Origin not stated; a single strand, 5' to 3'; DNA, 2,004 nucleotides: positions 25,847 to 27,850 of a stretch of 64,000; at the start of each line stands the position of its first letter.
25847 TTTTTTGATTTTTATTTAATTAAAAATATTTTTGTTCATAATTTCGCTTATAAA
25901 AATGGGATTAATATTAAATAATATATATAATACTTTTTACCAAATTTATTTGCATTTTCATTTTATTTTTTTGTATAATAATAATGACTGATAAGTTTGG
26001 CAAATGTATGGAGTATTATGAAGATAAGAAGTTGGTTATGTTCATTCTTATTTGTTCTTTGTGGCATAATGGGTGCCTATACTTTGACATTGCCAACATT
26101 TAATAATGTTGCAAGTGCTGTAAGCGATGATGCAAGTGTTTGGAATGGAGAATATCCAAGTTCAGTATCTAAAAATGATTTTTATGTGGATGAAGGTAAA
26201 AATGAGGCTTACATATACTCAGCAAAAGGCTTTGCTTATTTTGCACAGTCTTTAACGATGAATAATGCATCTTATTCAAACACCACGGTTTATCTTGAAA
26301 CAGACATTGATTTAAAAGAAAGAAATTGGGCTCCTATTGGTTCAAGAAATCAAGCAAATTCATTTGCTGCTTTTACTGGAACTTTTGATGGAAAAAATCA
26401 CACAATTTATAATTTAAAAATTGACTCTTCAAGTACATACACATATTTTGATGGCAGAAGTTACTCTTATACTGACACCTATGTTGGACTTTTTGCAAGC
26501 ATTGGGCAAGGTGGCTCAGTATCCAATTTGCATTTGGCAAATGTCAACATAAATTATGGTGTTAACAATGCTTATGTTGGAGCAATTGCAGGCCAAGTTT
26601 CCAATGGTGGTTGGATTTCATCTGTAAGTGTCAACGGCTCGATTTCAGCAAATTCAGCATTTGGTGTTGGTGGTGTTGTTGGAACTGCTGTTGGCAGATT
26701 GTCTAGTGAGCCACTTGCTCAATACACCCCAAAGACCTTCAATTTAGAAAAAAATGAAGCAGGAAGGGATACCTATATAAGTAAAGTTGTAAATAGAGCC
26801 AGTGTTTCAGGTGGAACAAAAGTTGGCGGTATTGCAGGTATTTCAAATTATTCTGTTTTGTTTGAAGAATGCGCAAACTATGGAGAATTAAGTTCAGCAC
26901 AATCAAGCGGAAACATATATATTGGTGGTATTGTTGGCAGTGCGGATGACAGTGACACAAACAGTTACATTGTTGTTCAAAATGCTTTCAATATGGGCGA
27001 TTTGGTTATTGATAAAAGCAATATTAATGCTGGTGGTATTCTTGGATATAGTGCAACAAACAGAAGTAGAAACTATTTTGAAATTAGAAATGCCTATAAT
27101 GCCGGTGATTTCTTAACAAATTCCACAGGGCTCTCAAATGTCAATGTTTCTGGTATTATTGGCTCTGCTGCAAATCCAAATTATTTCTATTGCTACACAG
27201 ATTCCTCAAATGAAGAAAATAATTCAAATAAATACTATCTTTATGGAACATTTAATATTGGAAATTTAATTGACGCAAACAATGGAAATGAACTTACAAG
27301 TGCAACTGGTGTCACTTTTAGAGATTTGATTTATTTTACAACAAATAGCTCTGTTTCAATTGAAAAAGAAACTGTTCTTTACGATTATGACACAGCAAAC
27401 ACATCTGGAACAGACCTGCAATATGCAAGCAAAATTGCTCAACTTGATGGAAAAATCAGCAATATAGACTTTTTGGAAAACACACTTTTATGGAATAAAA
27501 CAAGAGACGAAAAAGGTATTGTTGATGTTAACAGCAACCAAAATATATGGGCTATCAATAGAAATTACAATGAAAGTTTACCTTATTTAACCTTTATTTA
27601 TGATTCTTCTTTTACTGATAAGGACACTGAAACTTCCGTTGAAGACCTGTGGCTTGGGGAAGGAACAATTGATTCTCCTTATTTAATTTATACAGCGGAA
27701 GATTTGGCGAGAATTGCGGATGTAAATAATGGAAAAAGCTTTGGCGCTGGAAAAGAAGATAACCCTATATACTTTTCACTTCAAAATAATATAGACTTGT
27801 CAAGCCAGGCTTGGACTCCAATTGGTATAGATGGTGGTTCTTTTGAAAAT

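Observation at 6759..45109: Mirror-image pair of giant surface filaments presenting the same head family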

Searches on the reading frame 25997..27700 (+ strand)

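Call 8: search_protein_families(library=pfam, proteins=[window:25997-27700:+], max_evalue=10)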
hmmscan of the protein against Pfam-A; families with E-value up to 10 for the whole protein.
window:25997-27700:+ (568 aa): 3 families
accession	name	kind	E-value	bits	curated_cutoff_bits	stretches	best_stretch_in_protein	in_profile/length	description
PF05342.19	Peptidase_M26_N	-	3.4e-07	30.2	27.7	1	152-214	192-250/250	M26 IgA1-specific Metallo-endopeptidase N-terminal region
PF12869.13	tRNA_anti-like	-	0.1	12.6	23.5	1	454-513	47-105/146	tRNA_anti-like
PF07581.17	Glug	-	2.4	9.2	20.5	2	342-371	2-26/28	The GLUG motif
